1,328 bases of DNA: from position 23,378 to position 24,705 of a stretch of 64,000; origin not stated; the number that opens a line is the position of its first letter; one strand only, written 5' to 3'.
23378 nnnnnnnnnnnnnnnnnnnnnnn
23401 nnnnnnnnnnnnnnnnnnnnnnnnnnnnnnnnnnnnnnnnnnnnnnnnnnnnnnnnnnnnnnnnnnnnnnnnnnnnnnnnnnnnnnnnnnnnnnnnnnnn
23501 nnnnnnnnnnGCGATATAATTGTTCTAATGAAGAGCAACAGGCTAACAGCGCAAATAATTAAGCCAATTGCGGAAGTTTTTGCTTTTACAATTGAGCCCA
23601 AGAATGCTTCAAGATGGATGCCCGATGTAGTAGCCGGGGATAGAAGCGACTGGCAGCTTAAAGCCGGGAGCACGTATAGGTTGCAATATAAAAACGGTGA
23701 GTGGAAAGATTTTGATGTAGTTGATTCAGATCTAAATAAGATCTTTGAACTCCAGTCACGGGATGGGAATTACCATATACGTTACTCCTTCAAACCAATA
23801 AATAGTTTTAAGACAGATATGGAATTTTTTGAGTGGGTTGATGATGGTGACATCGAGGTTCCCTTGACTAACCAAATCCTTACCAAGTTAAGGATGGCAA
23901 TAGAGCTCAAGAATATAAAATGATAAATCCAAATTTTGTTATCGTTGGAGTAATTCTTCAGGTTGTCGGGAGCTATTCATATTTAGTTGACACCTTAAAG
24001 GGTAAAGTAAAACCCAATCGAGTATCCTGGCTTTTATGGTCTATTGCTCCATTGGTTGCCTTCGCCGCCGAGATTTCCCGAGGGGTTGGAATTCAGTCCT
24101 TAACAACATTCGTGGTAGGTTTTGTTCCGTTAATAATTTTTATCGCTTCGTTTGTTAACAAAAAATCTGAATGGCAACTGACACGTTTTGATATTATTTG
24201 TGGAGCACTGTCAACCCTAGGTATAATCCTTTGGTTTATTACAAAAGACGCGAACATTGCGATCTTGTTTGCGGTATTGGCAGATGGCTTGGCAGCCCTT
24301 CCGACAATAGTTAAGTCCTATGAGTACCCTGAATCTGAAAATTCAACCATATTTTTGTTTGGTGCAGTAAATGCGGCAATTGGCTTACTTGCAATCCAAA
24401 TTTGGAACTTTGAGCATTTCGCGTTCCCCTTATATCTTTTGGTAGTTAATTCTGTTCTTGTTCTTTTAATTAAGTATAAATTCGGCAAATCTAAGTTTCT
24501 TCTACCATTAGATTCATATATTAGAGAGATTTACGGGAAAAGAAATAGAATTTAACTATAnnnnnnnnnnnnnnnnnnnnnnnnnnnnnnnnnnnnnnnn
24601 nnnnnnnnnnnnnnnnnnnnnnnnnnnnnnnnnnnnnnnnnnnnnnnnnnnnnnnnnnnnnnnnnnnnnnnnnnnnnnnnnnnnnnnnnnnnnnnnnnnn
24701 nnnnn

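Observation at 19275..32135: Iterated cassettes of DPM1-like GT2 immediately followed by a GT-C membrane transferase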

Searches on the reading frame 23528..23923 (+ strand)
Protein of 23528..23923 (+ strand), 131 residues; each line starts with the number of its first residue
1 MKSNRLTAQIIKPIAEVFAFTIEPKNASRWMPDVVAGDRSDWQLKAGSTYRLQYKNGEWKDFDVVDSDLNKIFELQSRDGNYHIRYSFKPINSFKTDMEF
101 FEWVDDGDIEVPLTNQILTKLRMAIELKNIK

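Call 5: search_protein_families(library=pfam, proteins=[window:23528-23923:+], max_evalue=0.01)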
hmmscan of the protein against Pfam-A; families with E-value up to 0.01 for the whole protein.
window:23528-23923:+ (131 aa): 2 families
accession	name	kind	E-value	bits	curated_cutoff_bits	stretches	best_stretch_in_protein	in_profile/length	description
PF11687.14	DUF3284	-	0.004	17.4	23.7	1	43-116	38-112/119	Domain of unknown function (DUF3284)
PF08327.17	AHSA1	-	0.0097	16.6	22.1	0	13-102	3-85/125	Activator of Hsp90 ATPase homolog 1-like protein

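Call 61: search_protein_families(library=pfam, proteins=[window:23528-23923:+], max_evalue=10)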
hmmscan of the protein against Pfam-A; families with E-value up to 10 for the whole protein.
window:23528-23923:+ (131 aa): 3 families
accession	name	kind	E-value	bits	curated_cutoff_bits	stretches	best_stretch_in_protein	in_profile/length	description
PF11687.14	DUF3284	-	0.004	17.4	23.7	1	43-116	38-112/119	Domain of unknown function (DUF3284)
PF08327.17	AHSA1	-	0.0097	16.6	22.1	1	13-102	3-85/125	Activator of Hsp90 ATPase homolog 1-like protein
PF10604.15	Polyketide_cyc2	-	0.019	15.7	27.4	1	7-92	7-97/142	Polyketide cyclase / dehydrase and lipid transport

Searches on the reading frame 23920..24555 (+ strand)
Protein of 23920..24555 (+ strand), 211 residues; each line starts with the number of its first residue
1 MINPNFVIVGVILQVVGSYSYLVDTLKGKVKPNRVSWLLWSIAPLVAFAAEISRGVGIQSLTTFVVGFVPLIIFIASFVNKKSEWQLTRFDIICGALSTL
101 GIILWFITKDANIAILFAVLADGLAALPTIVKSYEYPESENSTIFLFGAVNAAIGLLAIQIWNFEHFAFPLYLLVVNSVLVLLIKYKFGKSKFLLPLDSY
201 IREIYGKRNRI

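Call 5: search_protein_families(library=pfam, proteins=[window:23920-24555:+], max_evalue=0.01)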
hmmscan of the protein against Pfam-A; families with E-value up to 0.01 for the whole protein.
window:23920-24555:+ (211 aa): 0 families

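Call 37: search_protein_families(library=pfam, proteins=[window:23920-24555:+], max_evalue=1)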
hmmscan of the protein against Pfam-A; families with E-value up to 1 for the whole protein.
window:23920-24555:+ (211 aa): 2 families
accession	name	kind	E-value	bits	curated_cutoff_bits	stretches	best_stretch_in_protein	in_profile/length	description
PF25221.1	5TMH_Lnb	-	0.024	15.1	25.2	1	68-121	73-128/144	Lnb transmembrane domain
PF07695.17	7TMR-DISM_7TM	-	0.092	13.1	29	1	61-167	71-177/205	7TM diverse intracellular signalling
